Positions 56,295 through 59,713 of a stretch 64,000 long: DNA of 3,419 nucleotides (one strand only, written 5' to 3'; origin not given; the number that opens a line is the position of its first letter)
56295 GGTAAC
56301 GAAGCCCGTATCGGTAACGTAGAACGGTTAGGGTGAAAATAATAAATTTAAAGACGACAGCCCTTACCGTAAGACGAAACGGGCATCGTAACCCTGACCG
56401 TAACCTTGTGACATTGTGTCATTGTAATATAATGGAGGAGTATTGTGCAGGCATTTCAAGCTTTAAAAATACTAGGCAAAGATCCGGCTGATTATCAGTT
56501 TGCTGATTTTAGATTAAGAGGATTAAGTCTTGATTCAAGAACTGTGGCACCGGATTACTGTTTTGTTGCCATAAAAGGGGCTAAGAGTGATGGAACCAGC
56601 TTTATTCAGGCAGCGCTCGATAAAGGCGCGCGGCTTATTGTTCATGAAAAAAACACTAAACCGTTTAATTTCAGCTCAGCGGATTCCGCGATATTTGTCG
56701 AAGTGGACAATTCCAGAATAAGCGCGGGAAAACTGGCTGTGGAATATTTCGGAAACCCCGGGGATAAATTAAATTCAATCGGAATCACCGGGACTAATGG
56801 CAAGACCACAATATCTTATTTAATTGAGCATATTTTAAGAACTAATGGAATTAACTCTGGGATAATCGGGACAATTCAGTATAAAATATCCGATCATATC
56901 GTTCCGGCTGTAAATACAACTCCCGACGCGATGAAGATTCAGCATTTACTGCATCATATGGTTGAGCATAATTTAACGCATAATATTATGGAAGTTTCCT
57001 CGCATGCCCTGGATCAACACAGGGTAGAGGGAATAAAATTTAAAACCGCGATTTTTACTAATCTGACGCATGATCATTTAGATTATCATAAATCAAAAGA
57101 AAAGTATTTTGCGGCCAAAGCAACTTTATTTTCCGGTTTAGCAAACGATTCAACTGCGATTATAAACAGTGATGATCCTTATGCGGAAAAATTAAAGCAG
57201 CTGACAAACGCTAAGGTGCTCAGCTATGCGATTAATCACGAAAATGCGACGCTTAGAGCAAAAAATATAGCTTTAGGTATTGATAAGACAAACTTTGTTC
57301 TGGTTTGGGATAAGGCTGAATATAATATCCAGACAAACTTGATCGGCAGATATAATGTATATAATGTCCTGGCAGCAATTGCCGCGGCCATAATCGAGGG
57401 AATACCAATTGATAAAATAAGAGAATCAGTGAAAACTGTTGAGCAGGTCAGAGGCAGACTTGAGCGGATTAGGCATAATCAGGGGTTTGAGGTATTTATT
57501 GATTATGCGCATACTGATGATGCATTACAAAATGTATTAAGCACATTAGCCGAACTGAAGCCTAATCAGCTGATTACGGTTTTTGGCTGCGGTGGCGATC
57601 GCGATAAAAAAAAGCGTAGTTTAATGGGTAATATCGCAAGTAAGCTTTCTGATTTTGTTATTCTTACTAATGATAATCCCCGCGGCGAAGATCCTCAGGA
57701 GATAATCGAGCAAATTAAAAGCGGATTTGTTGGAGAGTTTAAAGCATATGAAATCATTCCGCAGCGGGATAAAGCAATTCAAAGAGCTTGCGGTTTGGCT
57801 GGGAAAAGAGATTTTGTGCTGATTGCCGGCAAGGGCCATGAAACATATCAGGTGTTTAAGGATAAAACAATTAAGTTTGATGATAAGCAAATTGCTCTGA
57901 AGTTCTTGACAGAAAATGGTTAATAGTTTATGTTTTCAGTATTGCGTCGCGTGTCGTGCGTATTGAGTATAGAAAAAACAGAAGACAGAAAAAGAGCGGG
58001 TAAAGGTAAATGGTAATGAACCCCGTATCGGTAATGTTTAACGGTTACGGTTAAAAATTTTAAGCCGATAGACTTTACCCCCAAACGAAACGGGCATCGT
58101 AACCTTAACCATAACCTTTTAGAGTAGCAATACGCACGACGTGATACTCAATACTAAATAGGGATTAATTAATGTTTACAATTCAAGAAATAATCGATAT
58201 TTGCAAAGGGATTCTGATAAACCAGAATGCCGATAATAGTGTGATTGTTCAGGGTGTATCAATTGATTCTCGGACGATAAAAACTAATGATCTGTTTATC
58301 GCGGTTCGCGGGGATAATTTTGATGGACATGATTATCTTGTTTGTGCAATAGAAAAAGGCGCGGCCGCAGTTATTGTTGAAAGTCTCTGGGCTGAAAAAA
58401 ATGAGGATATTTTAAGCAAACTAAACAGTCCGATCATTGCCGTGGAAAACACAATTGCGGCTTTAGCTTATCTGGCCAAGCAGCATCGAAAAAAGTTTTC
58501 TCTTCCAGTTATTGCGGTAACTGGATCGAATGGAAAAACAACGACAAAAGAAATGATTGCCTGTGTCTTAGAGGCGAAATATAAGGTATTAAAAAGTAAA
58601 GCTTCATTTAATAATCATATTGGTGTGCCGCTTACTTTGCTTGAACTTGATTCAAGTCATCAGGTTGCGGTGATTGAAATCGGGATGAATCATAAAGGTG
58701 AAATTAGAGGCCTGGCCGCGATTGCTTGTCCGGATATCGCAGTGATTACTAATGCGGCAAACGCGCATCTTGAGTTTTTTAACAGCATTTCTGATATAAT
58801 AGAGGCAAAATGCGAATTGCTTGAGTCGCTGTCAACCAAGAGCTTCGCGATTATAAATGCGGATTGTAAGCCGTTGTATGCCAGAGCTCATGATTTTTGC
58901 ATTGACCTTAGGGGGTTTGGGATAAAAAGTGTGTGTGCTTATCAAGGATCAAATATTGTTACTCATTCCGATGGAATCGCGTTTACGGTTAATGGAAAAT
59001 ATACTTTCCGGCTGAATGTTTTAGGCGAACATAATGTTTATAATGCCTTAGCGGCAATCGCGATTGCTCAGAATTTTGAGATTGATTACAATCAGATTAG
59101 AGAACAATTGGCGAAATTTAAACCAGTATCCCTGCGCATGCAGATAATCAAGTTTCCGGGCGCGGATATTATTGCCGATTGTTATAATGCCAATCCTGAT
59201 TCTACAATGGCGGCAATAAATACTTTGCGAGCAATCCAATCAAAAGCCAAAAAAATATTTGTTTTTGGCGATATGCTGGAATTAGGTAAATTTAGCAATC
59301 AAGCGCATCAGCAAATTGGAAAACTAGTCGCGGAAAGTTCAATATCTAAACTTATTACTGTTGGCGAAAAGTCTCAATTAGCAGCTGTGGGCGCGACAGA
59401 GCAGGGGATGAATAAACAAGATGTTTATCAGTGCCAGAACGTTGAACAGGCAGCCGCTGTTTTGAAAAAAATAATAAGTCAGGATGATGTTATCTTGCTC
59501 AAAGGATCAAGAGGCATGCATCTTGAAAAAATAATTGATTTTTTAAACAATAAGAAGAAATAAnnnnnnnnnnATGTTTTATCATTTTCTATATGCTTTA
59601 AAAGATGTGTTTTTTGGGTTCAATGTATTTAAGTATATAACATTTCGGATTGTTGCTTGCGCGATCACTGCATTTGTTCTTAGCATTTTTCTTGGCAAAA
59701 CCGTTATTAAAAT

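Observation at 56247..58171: murE is bracketed by ~120-bp direct repeats inside the normally compact dcw cluster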

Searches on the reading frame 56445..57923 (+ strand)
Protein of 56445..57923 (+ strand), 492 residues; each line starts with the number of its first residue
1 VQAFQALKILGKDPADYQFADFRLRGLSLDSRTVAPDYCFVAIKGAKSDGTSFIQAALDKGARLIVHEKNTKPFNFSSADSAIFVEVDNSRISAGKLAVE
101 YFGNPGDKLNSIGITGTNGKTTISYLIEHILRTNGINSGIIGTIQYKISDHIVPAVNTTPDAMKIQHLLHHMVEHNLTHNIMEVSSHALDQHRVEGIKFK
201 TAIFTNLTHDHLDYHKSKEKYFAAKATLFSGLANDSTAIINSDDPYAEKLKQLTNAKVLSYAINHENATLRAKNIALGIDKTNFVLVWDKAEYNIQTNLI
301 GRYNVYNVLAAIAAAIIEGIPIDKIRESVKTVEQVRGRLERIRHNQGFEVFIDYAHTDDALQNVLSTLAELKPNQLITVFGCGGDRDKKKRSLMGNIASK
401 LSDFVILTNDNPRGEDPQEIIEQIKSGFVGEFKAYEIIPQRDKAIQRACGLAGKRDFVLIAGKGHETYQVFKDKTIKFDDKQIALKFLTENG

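Call 12: search_protein_families(library=ncbifam, proteins=[window:56445-57923:+], max_evalue=0.00001)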
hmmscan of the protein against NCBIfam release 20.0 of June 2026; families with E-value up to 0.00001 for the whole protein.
window:56445-57923:+ (492 aa): 30 families (the best 25 are shown)
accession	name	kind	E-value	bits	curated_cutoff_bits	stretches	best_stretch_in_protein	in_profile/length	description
NF001126.0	PRK00139.1-4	equivalog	1.9e-174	580.8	373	1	21-490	20-484/486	UDP-N-acetylmuramoyl-L-alanyl-D-glutamate--2,6-diaminopimelate ligase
NF008896.0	PRK11929.1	equivalog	1.3e-160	536.3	1023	1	25-489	30-499/965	bifunctional UDP-N-acetylmuramoyl-L-alanyl-D-glutamate--2,6-diaminopimelate ligase MurE/UDP-N-acetylmuramoyl-tripeptide--D-alanyl-D-alanine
TIGR01085.1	murE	subfamily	1.6e-159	531.8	257.3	1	23-488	3-471/472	UDP-N-acetylmuramyl-tripeptide synthetase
NF001124.0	PRK00139.1-2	equivalog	4e-151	504.1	476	1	16-490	20-494/500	UDP-N-acetylmuramoyl-L-alanyl-D-glutamate--2,6-diaminopimelate ligase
NF001123.0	PRK00139.1-1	equivalog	9e-132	440.2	586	1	21-489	17-490/493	UDP-N-acetylmuramoyl-L-alanyl-D-glutamate--2,6-diaminopimelate ligase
NF010628.0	PRK14022.1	equivalog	3.9e-101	339.2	536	1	11-488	22-481/483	UDP-N-acetylmuramoyl-L-alanyl-D-glutamate--L-lysine ligase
NF001130.0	PRK00139.2-4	equivalog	4.4e-62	210.5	715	1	20-476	27-498/516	UDP-N-acetylmuramoyl-L-alanyl-D-glutamate--2,6-diaminopimelate ligase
NF001129.0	PRK00139.2-3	equivalog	2.6e-46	158.2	762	1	11-483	28-509/517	UDP-N-acetylmuramoyl-L-alanyl-D-glutamate--2,6-diaminopimelate ligase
TIGR01143.1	murF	subfamily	1.4e-43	149.4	288.6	2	201-381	152-332/418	UDP-N-acetylmuramoyl-tripeptide--D-alanyl-D-alanine ligase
TIGR02068.2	cya_phycin_syn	equivalog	1e-42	146.1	850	1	112-462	482-848/862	cyanophycin synthetase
NF001131.0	PRK00139.2-5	equivalog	2.5e-42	145.3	1000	1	73-475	75-469/483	UDP-N-acetylmuramoyl-L-alanyl-D-glutamate--2,6-diaminopimelate ligase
NF010623.0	PRK14016.1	subfamily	5.3e-42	144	877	1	112-462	483-850/871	cyanophycin synthetase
NF001127.0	PRK00139.2-1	equivalog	5.1e-40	137.6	997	1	24-473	31-495/520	UDP-N-acetylmuramoyl-L-alanyl-D-glutamate--2,6-diaminopimelate ligase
TIGR01087.1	murD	equivalog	2.5e-34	119.1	211.95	2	171-461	146-416/441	UDP-N-acetylmuramoyl-L-alanine--D-glutamate ligase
NF053645.1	pMurC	equivalog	4.3e-34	118.1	560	2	274-406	288-422/492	pseudomurein biosynthesis peptide ligase pMurC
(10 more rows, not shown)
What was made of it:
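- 56445..57923 (+): murE, the gene bracketed by the two copies. NCBIfam NF001126, E = 1.9e-174 (call 12).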

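Call 13: find_related_loci(query=window:56445-57923:+, collection=genome_contigs, flank=4000)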
Query window:56445-57923:+ (492 aa) in genome_contigs; peptide patterns used: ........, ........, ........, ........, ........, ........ (x = any residue, [..] = any of these).
59 stretches matched a pattern; 3 encode a relative of the query (tblastn E <= 1e-3); 3 distinct loci.
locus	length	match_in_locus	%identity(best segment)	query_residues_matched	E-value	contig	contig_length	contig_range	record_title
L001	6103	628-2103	83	1-492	0e+0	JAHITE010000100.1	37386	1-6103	MAG: Candidatus Omnitrophota bacterium isolate MM_PC_MetaG.mb.2 MM_PC_MetaG.mb.2_k141_1516201, whole genome shotgun sequ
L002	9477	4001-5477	75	1-492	0e+0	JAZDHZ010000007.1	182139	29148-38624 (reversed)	MAG: Candidatus Omnitrophota bacterium isolate MEGAHIT-group-0.379 k141_1218063, whole genome shotgun sequence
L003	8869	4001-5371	26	21-488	3e-38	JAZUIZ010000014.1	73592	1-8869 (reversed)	MAG: Erysipelotrichaceae bacterium isolate T1900045261_TH20190031.MAGScoT_cleanbin_000028 SGB_5820_k141_1427215, whole g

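Call 50: find_homologous_proteins(query=window:56445-57923:+, max_evalue=1e-100)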
Query window:56445-57923:+ (492 aa): 3759 proteins with E <= 1e-100 among 8000 candidates; the best 120 are listed.
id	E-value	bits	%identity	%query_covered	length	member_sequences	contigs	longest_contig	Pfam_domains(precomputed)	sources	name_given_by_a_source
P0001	0.0e+0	1098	100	100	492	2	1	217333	PF02875.27,PF08245.19,PF01225.31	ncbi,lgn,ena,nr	ncbi:MAG: UDP-N-acetylmuramoyl-L-alanyl-D-glutamate--2,6-diaminopimelate ligase [Candidatus Omnitrop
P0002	1.6e-270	916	83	100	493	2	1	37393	PF02875.27,PF08245.19,PF01225.31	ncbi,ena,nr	ncbi:MAG: UDP-N-acetylmuramoyl-L-alanyl-D-glutamate--2,6-diaminopimelate ligase [Candidatus Omnitrop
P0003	4.3e-244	828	75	100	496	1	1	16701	PF02875.27,PF08245.19,PF01225.31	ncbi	-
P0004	8.1e-243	824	74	100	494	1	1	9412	PF02875.27,PF08245.19,PF01225.31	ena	-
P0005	3.0e-235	799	73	99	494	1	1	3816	PF02875.27,PF08245.19,PF01225.31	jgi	jgi:UDP-N-acetylmuramoyl-L-alanyl-D-glutamate--2,6-diaminopimelate ligase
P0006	3.8e-230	783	72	99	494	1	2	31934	PF02875.27,PF08245.19,PF01225.31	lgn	-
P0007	1.2e-213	728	67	99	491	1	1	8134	PF02875.27,PF08245.19,PF01225.31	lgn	-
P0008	1.1e-191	656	60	98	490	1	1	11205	PF02875.27,PF08245.19,PF01225.31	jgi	jgi:UDP-N-acetylmuramoyl-L-alanyl-D-glutamate--2,6-diaminopimelate ligase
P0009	1.4e-180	619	57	99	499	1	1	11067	PF02875.27,PF08245.19,PF01225.31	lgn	-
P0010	8.7e-180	616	56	100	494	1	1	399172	PF02875.27,PF08245.19,PF01225.31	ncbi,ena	-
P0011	1.9e-179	615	55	100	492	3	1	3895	PF02875.27,PF08245.19,PF01225.31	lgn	-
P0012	1.8e-175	602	75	73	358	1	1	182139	PF02875.27,PF08245.19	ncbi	ncbi:MAG: UDP-N-acetylmuramoyl-L-alanyl-D-glutamate--2,6-diaminopimelate ligase [Candidatus Omnitrop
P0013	2.0e-174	599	56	99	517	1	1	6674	PF02875.27,PF08245.19,PF01225.31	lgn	-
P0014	6.5e-172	591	55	100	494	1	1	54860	PF02875.27,PF08245.19,PF01225.31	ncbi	-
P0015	1.1e-171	590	55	98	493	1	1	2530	PF02875.27,PF08245.19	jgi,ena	-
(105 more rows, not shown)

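Call 51: find_encoding_contigs(protein=P0003, flank=3000, max_places=1)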
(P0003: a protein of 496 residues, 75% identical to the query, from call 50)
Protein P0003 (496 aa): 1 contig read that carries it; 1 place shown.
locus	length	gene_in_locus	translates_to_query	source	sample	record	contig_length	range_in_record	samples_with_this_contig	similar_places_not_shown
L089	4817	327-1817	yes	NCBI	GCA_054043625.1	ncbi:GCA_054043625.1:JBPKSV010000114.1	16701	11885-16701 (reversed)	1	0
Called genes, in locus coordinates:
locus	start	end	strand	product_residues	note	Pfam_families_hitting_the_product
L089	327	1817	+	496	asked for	PF01225:Mur_ligase, PF08245:Mur_ligase_M, PF02875:Mur_ligase_C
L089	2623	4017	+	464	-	PF01225:Mur_ligase, PF08245:Mur_ligase_M, PF02875:Mur_ligase_C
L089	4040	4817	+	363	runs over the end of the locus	PF10555:MraY_sig1 (weak), PF00953:Glycos_transf_4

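Call 52: find_encoding_contigs(protein=P0004, flank=3000, max_places=1)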
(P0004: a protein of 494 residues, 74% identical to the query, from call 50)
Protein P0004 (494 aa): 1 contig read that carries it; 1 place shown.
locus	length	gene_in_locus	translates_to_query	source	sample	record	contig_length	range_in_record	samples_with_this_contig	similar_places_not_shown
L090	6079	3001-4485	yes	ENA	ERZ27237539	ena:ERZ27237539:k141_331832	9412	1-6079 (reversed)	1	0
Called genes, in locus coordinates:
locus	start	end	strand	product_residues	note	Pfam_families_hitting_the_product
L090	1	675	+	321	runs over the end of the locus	PF01795:Methyltransf_5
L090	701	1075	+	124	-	-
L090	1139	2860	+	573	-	PF03717:PBP_dimer, PF00905:Transpeptidase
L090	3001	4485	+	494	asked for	PF01225:Mur_ligase, PF08245:Mur_ligase_M, PF02875:Mur_ligase_C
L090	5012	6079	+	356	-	?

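Call 53: find_encoding_contigs(protein=P0006, flank=3000, max_places=1)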
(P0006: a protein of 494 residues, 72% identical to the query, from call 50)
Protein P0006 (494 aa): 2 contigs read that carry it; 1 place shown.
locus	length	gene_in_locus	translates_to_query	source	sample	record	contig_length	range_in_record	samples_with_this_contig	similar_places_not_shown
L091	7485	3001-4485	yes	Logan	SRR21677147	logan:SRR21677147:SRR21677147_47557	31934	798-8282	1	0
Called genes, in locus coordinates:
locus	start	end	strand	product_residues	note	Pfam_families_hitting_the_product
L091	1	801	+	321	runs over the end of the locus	PF01795:Methyltransf_5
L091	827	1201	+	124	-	-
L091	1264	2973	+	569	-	PF03717:PBP_dimer, PF00905:Transpeptidase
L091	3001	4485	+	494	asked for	PF01225:Mur_ligase, PF08245:Mur_ligase_M, PF02875:Mur_ligase_C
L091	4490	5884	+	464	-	PF01225:Mur_ligase, PF08245:Mur_ligase_M, PF02875:Mur_ligase_C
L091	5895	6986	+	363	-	PF10555:MraY_sig1 (weak), PF00953:Glycos_transf_4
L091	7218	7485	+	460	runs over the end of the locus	PF21377:MurD_N (faint), PF21799:MurD-like_N, PF08245:Mur_ligase_M, PF02875:Mur_ligase_C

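Call 54: find_encoding_contigs(protein=P0007, flank=3000, max_places=1)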
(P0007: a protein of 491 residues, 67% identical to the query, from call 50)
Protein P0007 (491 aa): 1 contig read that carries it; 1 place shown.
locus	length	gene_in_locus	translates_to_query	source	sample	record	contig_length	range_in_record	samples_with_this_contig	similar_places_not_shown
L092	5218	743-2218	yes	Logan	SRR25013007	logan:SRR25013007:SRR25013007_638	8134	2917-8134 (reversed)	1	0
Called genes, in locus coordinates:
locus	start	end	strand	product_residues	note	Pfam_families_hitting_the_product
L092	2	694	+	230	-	?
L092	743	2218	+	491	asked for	PF01225:Mur_ligase, PF08245:Mur_ligase_M, PF02875:Mur_ligase_C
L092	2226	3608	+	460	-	PF01225:Mur_ligase, PF08245:Mur_ligase_M, PF02875:Mur_ligase_C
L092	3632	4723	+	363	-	PF10555:MraY_sig1 (weak), PF00953:Glycos_transf_4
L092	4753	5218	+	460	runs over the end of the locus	PF21377:MurD_N (faint), PF21799:MurD-like_N, PF08245:Mur_ligase_M, PF02875:Mur_ligase_C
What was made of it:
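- Checked: The background statement also holds here: more distant relatives L091 and L092 have murE-murF gaps of 4 and 7 nt (calls 53, 54).
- dcw junctions are compact in L091 and L092 (calls 53, 54).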

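Call 72: search_protein_families(library=pfam, alignment_id=A3, max_evalue=0.00001)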
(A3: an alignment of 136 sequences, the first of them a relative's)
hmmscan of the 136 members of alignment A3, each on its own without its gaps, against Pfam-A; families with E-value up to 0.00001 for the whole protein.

A. member 1, L001:628-2109:+ (493 aa): 3 families
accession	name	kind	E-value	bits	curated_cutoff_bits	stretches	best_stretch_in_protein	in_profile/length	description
PF08245.18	Mur_ligase_M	-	2.1e-61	207.8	24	1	114-315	1-200/200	Mur ligase middle domain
PF02875.26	Mur_ligase_C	-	7.2e-34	117.8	28.4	1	337-464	1-127/127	Mur ligase, glutamate ligase domain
PF01225.30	Mur_ligase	-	2.7e-06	28.1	21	1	25-100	3-93/95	Mur ligase family, catalytic domain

B. families by the number of members that match (of 136 scanned): 223 families (the first 25 are shown)
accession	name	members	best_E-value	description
PF09699.15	Paired_CXXCH_1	9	3e-139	Doubled CXXCH motif (Paired_CXXCH_1)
PF22113.1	Mtrc-MtrF_II-IV_dom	6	9e-18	Outer membrane cytochrome MtrC/MtrF-like, domains II/IV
PF14522.11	Cytochrome_C7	5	3.3e-31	Cytochrome c7 and related cytochrome c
PF14537.11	Cytochrom_c3_2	4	2e-23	Cytochrome c3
PF22678.1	Cytochrom_c_NrfB-like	4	6.2e-13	Cytochrome c-type protein NrfB-like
PF16363.11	GDP_Man_Dehyd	3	3.1e-155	GDP-mannose 4,6 dehydratase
PF01370.27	Epimerase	3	1.4e-79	NAD dependent epimerase/dehydratase family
PF08245.18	Mur_ligase_M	3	2.1e-61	Mur ligase middle domain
PF02875.26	Mur_ligase_C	3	7.2e-34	Mur ligase, glutamate ligase domain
PF12838.12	Fer4_7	3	7.3e-13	4Fe-4S dicluster domain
PF01808.24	AICARFT_IMPCHas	2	1.3e-61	AICARFT/IMPCHase bienzyme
PF02811.25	PHP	2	2.6e-58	PHP domain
PF01257.25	2Fe-2S_thioredx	2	3.2e-47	Thioredoxin-like [2Fe-2S] ferredoxin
PF02653.21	BPD_transp_2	2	1.3e-45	Branched-chain amino acid transport system / permease component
PF13458.12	Peripla_BP_6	2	6.5e-40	Periplasmic binding protein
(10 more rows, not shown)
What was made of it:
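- On dcw-specific cis-regulatory RNA: Most copies are elsewhere (call 72).
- Neighbouring genes span 223 Pfam families (call 72).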

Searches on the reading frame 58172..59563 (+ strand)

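Call 12: search_protein_families(library=ncbifam, proteins=[window:58172-59563:+], max_evalue=0.00001)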
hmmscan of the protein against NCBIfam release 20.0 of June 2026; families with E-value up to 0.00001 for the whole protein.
window:58172-59563:+ (463 aa): 26 families (the best 25 are shown)
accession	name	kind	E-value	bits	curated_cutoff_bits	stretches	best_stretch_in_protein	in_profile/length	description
NF008896.0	PRK11929.1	equivalog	1.6e-131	440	1023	1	13-460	514-959/965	bifunctional UDP-N-acetylmuramoyl-L-alanyl-D-glutamate--2,6-diaminopimelate ligase MurE/UDP-N-acetylmuramoyl-tripeptide--D-alanyl-D-alanine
TIGR01143.1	murF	subfamily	6.6e-126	420.6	288.6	1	31-458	1-418/418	UDP-N-acetylmuramoyl-tripeptide--D-alanyl-D-alanine ligase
NF008041.0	PRK10773.1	equivalog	2.9e-83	280.1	551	1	2-461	4-450/453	UDP-N-acetylmuramoyl-tripeptide--D-alanyl-D-alanine ligase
NF010693.0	PRK14093.1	equivalog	2.2e-81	274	544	1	21-460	23-466/479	UDP-N-acetylmuramoylalanyl-D-glutamyl-2,6-diaminopimelate--D-alanyl-D-alanine ligase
NF008897.0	PRK11930.1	equivalog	3.5e-78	263.5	804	1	2-462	3-457/822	bifunctional UDP-N-acetylmuramoyl-tripeptide:D-alanyl-D-alanine ligase/alanine racemase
NF001126.0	PRK00139.1-4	equivalog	4.6e-48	164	373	2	188-445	195-456/486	UDP-N-acetylmuramoyl-L-alanyl-D-glutamate--2,6-diaminopimelate ligase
TIGR01085.1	murE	subfamily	6.4e-43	147.3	257.3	2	188-366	179-365/472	UDP-N-acetylmuramyl-tripeptide synthetase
NF001124.0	PRK00139.1-2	equivalog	1.6e-39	136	476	2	18-135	20-133/500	UDP-N-acetylmuramoyl-L-alanyl-D-glutamate--2,6-diaminopimelate ligase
NF001123.0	PRK00139.1-1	equivalog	5.3e-34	117.7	586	1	21-445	15-463/493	UDP-N-acetylmuramoyl-L-alanyl-D-glutamate--2,6-diaminopimelate ligase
TIGR01082.1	murC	equivalog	2.6e-32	112.5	335.1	1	60-365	56-352/449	UDP-N-acetylmuramate--L-alanine ligase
TIGR01087.1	murD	equivalog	3.7e-29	102.1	211.95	1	101-443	100-415/441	UDP-N-acetylmuramoyl-L-alanine--D-glutamate ligase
NF053645.1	pMurC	equivalog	7.6e-28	97.4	560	2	257-362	288-395/492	pseudomurein biosynthesis peptide ligase pMurC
NF053648.1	pMurE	equivalog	9.4e-23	80.6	600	1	59-450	45-455/464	pseudomurein biosynthesis peptide ligase pMurE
TIGR02068.2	cya_phycin_syn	equivalog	4.8e-21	74.5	850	2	165-441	545-844/862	cyanophycin synthetase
NF010628.0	PRK14022.1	equivalog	2e-19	69.7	536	2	22-138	31-138/483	UDP-N-acetylmuramoyl-L-alanyl-D-glutamate--L-lysine ligase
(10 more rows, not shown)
